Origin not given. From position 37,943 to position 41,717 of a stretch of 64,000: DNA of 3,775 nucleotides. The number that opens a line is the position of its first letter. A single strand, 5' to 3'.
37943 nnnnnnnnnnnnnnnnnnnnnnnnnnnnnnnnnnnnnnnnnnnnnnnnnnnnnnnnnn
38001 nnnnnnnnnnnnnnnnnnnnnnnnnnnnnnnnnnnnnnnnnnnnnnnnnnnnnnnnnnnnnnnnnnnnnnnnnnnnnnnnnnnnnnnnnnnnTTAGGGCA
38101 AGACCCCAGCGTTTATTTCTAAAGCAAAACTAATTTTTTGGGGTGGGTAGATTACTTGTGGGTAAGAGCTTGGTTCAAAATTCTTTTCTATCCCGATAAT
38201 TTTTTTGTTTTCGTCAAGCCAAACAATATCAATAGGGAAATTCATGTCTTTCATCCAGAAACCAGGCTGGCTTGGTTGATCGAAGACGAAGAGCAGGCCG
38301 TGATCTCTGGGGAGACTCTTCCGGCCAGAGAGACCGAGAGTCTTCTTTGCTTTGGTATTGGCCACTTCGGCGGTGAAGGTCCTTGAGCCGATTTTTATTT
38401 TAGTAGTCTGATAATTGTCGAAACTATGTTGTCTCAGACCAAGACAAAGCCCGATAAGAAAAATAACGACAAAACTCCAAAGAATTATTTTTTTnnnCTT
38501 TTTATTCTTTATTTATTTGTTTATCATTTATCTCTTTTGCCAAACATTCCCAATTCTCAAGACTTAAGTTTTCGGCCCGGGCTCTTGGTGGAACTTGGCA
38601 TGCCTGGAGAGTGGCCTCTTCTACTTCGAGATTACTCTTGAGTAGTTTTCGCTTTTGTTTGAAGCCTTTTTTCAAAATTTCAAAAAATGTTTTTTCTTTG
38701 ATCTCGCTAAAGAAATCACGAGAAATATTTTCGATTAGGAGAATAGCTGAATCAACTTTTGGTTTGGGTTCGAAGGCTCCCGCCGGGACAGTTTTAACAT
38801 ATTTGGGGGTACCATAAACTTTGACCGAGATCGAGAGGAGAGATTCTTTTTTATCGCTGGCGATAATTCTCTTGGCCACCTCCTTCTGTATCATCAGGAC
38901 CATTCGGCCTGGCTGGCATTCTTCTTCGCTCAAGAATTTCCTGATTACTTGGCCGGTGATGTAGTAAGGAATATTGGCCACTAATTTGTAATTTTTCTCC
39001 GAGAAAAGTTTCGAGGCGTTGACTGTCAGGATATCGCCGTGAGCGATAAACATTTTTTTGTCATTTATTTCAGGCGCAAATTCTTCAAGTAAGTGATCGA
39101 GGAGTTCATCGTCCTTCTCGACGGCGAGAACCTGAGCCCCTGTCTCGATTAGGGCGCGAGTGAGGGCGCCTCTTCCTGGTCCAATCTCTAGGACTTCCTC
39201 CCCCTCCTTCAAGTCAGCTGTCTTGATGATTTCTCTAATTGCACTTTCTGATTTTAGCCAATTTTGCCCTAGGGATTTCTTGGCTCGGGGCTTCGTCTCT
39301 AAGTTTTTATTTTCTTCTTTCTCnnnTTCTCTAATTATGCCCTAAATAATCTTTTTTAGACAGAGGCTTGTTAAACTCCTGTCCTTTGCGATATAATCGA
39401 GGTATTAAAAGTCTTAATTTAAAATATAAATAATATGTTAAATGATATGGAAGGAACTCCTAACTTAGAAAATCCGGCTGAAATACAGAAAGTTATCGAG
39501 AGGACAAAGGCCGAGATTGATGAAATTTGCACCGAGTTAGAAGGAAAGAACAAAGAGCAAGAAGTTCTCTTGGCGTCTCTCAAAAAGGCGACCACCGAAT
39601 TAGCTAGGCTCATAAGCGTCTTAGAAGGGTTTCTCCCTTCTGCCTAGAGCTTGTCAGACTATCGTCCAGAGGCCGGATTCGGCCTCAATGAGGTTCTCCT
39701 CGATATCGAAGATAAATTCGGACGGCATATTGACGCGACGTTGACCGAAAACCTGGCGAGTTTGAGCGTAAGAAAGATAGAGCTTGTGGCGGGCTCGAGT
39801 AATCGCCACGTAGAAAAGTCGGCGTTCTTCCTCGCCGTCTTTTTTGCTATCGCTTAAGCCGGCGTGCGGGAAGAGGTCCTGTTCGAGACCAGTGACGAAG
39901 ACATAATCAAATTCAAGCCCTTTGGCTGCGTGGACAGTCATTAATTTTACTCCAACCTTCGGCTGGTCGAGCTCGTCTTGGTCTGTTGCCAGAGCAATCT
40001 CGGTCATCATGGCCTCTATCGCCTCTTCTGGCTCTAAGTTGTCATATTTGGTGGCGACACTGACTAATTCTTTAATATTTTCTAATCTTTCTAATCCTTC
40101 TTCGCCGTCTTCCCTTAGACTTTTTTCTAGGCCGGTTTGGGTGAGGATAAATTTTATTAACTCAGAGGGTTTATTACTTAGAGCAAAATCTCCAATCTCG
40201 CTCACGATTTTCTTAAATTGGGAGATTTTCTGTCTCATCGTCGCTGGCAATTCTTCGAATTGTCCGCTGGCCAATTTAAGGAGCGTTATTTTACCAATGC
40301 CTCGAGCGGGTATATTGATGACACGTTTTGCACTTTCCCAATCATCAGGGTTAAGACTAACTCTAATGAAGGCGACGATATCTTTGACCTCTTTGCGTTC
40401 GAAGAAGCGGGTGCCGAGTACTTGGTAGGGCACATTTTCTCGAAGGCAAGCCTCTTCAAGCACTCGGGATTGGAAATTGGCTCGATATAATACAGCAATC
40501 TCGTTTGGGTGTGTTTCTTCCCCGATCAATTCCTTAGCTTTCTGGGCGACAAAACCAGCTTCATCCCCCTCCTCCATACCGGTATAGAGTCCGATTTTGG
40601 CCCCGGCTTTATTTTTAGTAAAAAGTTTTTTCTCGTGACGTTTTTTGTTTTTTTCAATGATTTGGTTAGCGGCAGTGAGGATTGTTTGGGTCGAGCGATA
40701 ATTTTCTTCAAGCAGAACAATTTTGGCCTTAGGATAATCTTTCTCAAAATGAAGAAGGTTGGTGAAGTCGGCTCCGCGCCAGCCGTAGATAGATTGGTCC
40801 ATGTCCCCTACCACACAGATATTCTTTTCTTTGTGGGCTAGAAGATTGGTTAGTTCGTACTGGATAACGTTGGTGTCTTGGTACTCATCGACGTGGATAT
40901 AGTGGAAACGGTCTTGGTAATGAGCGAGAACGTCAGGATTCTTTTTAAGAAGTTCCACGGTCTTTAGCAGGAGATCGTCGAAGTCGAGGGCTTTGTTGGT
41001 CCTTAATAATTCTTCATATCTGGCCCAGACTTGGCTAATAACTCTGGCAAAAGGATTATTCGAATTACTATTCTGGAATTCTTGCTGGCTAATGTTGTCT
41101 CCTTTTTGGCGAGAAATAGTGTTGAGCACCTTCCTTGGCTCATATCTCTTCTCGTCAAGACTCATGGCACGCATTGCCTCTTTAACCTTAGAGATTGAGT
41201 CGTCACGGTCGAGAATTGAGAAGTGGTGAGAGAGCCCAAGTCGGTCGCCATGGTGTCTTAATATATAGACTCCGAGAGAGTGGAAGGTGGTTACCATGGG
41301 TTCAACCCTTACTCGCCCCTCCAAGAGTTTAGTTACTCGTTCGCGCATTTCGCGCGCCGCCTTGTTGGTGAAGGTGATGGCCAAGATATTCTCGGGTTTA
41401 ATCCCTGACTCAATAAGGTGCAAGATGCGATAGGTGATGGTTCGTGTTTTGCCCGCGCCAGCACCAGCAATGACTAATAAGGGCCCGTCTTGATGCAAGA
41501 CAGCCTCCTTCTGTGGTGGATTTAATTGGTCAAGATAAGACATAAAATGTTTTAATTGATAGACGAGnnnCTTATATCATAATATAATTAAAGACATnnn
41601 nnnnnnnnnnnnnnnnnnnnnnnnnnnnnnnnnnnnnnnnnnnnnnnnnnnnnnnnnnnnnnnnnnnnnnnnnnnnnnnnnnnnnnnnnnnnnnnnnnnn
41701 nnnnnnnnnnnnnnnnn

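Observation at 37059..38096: Secreted T4-type lysozyme fused to a Cys/His-containing N-domain via a (SG)6(TG)3 linker, divergent from the T4SS-like operon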

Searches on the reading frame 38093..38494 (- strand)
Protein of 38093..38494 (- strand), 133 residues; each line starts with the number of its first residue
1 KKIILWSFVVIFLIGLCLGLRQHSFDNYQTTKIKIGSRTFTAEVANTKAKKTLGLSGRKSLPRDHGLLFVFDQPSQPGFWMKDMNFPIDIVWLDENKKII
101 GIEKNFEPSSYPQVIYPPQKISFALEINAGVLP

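Call 20: search_protein_families(library=pfam, proteins=[window:38093-38494:-], max_evalue=0.01)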
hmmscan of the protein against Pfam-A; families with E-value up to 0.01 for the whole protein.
window:38093-38494:- (133 aa): 1 family
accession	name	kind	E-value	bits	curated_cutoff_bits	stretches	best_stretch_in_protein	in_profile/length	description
PF02643.20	DUF192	-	2.5e-26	92.1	27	1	40-131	1-82/96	Uncharacterized ACR, COG1430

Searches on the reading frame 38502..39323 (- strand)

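Call 20: search_protein_families(library=pfam, proteins=[window:38502-39323:-], max_evalue=0.01)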
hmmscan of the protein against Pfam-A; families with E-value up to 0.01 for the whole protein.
window:38502-39323:- (273 aa): 3 families
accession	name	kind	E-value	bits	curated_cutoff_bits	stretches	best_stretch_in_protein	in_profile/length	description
PF00398.26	RrnaAD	-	6.5e-54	183.2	24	1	13-266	3-262/263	Ribosomal RNA adenine dimethylase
PF13649.12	Methyltransf_25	-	0.00018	22.6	27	1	44-102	1-59/97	Methyltransferase domain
PF13489.12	Methyltransf_23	-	0.003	17.7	27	1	30-83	11-61/164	Methyltransferase domain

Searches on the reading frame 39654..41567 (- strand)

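Call 20: search_protein_families(library=pfam, proteins=[window:39654-41567:-], max_evalue=0.01)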
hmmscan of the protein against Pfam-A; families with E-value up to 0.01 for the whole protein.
window:39654-41567:- (637 aa): 9 families
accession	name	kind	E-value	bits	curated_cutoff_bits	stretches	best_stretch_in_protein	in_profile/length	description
PF00580.27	UvrD-helicase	-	3.3e-93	312.7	23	1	15-279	1-271/271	UvrD/REP helicase N-terminal domain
PF13361.12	UvrD_C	-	5.1e-72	243.6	25.6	2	443-602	205-349/350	UvrD-like helicase C-terminal domain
PF13245.12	AAA_19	-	2.5e-23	83.2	25.1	1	19-262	1-132/134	AAA domain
PF13538.12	UvrD_C_2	-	1.8e-12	47.4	27.4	1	542-598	4-51/52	UvrD-like helicase C-terminal domain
PF01443.25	Viral_helicase1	-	2.1e-08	34.7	21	1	537-597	174-225/228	Viral superfamily 1 RNA helicase core domain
PF13087.12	AAA_12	-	4e-06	27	27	0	529-597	130-189/195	AAA domain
PF13604.12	AAA_30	-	1.1e-05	25.7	27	1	14-78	1-66/191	AAA domain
PF13086.12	AAA_11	-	0.00059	20.1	27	1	15-164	2-139/257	AAA domain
PF04851.21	ResIII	-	0.0049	17.2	22.5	0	12-85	16-80/164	Type III restriction enzyme, res subunit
